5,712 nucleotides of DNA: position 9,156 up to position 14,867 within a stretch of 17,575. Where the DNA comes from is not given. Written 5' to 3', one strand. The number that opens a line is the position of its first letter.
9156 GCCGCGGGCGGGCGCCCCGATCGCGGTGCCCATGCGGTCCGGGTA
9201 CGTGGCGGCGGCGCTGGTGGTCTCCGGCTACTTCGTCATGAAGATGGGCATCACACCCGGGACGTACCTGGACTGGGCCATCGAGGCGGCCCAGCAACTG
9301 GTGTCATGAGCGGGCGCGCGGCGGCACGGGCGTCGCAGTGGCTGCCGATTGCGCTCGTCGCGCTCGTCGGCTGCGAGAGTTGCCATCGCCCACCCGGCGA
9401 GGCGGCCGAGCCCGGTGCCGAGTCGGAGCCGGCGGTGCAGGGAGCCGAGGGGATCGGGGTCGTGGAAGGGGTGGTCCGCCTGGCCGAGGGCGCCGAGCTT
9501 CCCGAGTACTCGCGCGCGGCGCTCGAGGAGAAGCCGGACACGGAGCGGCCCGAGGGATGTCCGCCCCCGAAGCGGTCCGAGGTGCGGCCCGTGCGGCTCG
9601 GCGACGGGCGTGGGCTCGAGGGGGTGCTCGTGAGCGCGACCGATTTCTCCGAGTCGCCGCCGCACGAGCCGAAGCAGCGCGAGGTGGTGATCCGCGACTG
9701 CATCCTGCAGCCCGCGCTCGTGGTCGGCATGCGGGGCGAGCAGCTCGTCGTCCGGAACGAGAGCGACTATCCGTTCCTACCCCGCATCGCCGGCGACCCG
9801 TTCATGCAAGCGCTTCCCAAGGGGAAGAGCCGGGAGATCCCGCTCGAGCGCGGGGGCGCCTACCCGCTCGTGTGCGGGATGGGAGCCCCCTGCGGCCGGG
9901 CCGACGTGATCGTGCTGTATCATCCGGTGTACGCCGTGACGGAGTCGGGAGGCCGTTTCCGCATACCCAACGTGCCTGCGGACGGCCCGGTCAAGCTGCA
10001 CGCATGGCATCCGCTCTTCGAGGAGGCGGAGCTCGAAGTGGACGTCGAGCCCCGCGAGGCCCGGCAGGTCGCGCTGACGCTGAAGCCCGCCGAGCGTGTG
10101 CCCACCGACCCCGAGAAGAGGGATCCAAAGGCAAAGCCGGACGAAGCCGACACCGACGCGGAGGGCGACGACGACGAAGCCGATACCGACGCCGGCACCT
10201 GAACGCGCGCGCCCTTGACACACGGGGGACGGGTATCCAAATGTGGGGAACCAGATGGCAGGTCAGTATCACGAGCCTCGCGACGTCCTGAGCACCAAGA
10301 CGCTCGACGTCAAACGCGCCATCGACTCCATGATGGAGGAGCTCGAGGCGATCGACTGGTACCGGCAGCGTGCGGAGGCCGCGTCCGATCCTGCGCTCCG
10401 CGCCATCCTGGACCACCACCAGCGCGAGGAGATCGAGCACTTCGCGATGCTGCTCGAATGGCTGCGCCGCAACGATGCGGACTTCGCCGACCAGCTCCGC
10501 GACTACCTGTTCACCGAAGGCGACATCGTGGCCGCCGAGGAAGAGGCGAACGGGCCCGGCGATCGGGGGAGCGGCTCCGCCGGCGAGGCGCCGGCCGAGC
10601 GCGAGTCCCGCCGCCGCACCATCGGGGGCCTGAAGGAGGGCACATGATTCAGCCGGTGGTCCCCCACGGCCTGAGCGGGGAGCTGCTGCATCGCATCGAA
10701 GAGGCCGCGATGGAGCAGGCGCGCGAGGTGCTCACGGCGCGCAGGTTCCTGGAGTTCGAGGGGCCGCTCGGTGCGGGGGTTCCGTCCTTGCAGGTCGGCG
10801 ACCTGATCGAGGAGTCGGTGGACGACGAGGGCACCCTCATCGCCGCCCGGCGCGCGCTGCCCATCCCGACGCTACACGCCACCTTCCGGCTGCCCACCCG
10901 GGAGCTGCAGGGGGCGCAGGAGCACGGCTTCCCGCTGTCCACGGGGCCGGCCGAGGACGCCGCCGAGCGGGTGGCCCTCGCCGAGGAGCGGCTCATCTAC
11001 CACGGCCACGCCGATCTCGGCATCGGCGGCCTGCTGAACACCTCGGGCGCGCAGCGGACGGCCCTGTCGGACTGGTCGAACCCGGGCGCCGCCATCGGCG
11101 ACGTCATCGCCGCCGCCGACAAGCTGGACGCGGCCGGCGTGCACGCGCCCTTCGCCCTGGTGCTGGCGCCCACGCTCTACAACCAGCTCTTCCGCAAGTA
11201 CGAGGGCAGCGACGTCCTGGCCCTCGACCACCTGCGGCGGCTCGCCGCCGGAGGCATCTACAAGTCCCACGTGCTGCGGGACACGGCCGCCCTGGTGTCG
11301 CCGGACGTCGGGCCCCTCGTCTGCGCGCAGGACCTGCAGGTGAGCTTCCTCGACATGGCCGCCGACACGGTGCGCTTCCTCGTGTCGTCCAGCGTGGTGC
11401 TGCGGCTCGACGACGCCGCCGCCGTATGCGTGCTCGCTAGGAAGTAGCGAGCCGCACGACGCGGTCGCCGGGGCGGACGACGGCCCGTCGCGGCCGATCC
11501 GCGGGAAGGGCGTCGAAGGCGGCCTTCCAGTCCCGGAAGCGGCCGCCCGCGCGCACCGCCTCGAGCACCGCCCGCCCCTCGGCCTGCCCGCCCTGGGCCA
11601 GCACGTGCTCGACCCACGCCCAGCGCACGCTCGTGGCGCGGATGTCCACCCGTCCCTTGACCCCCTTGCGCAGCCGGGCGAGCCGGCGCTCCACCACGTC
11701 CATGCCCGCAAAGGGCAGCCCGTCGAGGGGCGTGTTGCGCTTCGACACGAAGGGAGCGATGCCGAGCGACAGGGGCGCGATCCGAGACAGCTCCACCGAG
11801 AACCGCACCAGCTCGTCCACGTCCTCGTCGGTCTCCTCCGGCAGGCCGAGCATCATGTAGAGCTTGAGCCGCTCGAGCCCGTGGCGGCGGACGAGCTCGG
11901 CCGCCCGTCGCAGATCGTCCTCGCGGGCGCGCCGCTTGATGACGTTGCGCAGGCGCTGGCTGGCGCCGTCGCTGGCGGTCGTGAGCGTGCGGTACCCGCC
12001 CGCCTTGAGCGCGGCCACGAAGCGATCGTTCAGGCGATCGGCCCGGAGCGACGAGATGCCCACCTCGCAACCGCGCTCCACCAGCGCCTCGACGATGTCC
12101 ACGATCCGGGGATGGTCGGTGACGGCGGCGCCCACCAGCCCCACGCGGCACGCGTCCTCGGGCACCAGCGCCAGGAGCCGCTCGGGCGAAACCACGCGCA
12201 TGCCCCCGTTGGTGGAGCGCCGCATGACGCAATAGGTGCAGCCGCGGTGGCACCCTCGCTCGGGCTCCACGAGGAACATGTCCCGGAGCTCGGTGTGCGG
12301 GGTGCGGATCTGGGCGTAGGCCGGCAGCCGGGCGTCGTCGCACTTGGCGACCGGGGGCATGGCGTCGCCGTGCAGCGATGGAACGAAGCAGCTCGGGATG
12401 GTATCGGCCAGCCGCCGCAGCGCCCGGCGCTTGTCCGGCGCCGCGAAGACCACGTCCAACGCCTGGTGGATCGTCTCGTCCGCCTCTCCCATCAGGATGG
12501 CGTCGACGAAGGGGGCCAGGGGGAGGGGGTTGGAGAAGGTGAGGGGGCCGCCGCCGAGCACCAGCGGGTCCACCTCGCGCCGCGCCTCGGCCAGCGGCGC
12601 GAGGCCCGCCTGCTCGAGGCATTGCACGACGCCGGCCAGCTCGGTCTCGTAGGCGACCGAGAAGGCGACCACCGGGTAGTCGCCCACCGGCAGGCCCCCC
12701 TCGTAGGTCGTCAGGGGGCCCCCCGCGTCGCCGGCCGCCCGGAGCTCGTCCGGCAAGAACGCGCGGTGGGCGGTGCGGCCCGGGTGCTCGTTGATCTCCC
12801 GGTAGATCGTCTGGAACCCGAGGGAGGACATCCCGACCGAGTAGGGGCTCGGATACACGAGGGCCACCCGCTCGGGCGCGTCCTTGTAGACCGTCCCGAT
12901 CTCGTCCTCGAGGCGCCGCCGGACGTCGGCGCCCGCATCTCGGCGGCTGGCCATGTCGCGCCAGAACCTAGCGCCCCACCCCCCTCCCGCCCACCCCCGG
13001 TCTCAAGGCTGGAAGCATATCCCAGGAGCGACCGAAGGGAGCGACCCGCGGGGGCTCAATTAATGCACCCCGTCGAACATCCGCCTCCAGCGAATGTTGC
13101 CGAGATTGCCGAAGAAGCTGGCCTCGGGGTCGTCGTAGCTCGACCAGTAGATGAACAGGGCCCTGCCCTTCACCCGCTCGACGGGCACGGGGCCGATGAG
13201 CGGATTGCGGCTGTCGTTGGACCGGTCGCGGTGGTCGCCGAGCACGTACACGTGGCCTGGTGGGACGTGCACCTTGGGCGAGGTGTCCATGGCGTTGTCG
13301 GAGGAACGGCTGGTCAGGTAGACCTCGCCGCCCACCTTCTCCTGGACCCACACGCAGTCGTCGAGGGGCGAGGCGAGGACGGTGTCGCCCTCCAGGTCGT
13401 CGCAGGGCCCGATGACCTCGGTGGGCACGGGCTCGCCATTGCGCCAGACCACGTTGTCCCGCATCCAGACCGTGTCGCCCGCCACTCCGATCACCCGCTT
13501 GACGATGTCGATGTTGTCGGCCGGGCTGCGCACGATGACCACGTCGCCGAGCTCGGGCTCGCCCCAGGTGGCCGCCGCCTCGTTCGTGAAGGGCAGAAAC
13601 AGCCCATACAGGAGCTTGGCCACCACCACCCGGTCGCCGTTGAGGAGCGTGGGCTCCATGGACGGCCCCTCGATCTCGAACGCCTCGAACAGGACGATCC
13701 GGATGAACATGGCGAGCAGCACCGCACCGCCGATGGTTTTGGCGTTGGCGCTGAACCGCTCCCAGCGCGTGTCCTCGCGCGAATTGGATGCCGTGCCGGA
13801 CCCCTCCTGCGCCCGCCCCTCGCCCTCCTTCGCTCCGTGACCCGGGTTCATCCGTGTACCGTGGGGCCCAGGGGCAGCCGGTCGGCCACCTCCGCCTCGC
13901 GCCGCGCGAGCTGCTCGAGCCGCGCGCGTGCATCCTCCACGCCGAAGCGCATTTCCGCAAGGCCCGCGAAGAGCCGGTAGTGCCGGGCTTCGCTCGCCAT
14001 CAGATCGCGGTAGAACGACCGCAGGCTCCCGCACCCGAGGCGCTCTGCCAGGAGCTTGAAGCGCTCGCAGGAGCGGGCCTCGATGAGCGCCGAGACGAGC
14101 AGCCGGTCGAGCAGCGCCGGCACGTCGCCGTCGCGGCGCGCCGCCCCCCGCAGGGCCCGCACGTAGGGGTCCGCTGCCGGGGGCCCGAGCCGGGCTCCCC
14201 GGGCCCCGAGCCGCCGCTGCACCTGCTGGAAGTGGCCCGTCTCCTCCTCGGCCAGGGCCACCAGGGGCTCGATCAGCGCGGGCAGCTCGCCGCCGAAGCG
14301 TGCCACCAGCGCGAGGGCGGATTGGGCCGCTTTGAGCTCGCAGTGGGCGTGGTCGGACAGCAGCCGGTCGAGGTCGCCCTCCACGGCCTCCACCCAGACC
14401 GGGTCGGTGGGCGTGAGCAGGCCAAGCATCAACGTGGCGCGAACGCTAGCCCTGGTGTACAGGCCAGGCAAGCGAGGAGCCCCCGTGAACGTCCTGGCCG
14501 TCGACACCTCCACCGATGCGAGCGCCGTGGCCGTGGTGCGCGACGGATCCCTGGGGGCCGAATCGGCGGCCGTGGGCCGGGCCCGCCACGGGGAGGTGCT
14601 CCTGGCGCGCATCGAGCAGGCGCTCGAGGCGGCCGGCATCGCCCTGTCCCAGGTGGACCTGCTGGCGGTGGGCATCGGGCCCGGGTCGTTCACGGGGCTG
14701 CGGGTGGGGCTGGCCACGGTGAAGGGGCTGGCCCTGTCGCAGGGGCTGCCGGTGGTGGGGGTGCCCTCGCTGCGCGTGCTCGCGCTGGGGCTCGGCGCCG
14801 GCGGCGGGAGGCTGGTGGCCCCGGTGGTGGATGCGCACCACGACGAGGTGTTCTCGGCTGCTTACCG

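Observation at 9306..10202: A lipoprotein gene of unknown family is translationally coupled (ATGA) to nuoN and may encode a periplasmic accessory component of this complex I variant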

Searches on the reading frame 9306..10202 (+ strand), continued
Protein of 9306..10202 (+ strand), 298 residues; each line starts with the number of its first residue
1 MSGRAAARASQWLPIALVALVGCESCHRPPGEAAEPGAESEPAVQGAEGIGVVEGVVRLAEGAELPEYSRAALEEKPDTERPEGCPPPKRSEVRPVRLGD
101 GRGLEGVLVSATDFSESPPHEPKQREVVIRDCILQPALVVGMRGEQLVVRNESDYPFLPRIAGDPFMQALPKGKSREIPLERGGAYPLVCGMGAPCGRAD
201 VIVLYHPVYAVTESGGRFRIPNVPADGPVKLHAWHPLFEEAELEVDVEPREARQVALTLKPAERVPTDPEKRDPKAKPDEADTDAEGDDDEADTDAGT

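Call 71: find_encoding_contigs(protein=P0007, flank=8000, max_places=1)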
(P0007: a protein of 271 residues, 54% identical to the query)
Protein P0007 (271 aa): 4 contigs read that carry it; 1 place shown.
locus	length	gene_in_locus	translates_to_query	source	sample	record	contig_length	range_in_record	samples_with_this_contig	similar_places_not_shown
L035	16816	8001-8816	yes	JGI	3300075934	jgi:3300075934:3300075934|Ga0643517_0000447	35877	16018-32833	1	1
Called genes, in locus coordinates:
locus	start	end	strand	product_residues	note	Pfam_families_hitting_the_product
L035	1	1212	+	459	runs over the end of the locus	PF01512:Complex1_51K, PF10531:SLBB, PF22461:SLBB_2, PF10589:NADH_4Fe-4S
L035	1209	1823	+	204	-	PF00499:Oxidored_q3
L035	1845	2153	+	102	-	PF00420:Oxidored_q2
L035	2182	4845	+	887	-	PF00662:Proton_antipo_N, PF00361:Proton_antipo_M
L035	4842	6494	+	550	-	PF00361:Proton_antipo_M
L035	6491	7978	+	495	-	PF00361:Proton_antipo_M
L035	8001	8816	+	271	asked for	PF13620:CarboxypepD_reg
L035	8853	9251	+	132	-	PF22277:EncFtn-like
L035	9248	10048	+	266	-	PF04454:Linocin_M18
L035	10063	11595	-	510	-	PF19864:Radical_SAM_N2, PF04055:Radical_SAM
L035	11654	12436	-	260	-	PF10502:Peptidase_S26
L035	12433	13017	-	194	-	PF06175:MiaE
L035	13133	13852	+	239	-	PF00814:TsaD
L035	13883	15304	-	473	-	PF08323:Glyco_transf_5, PF13439:Glyco_transf_4 (weak)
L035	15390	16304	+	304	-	PF01370:Epimerase, PF16363:GDP_Man_Dehyd (faint), PF08338:DUF1731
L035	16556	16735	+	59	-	-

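Call 72: find_encoding_contigs(protein=P0003, flank=8000, max_places=1)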
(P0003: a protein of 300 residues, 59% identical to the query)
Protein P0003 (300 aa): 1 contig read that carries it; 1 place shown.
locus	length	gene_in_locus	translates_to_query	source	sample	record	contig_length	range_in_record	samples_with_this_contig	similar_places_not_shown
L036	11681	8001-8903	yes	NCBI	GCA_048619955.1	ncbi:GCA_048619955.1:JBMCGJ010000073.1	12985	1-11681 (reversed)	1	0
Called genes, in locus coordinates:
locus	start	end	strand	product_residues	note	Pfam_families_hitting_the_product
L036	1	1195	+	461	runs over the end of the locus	PF01512:Complex1_51K, PF10531:SLBB, PF22461:SLBB_2, PF10589:NADH_4Fe-4S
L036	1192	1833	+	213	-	PF00499:Oxidored_q3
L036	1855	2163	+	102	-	PF00420:Oxidored_q2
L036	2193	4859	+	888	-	PF00662:Proton_antipo_N, PF00361:Proton_antipo_M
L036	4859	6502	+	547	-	PF00361:Proton_antipo_M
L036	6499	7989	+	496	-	PF00361:Proton_antipo_M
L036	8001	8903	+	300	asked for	-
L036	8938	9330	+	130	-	PF22277:EncFtn-like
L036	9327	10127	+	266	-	PF04454:Linocin_M18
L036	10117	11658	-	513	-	PF19864:Radical_SAM_N2, PF04055:Radical_SAM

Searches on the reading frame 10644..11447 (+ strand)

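Call 8: search_protein_families(library=pfam, proteins=[window:10644-11447:+], max_evalue=0.01)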
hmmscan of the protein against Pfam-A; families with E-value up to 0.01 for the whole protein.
window:10644-11447:+ (267 aa): 2 families
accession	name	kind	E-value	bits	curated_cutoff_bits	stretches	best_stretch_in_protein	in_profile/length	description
PF04454.18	Linocin_M18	-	7.6e-58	196.2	24.3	1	13-251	14-252/253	Encapsulating protein for peroxidase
PF09950.15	Major_capside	-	6.9e-08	32.6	26.8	1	73-186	26-150/251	Major capsid protein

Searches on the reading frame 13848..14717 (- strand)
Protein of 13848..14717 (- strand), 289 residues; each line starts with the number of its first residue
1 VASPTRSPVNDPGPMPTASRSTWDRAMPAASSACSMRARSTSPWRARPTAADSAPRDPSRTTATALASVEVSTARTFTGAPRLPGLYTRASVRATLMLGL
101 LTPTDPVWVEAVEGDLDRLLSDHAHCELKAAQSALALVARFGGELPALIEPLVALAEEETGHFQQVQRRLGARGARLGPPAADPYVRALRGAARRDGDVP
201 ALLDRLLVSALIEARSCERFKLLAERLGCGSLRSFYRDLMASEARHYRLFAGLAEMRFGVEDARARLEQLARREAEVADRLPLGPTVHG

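Call 37: search_protein_families(library=pfam, proteins=[window:13848-14717:-], max_evalue=0.01)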
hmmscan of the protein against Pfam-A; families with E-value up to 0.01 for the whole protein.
window:13848-14717:- (289 aa): 2 families
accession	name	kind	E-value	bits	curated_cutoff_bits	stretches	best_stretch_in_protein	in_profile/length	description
PF06175.17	MiaE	-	4.1e-47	161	27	1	100-280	10-190/199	tRNA-(MS[2]IO[6]A)-hydroxylase (MiaE)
PF04305.20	DUF455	-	3e-07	30.7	34.3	1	120-181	67-128/247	Protein of unknown function (DUF455)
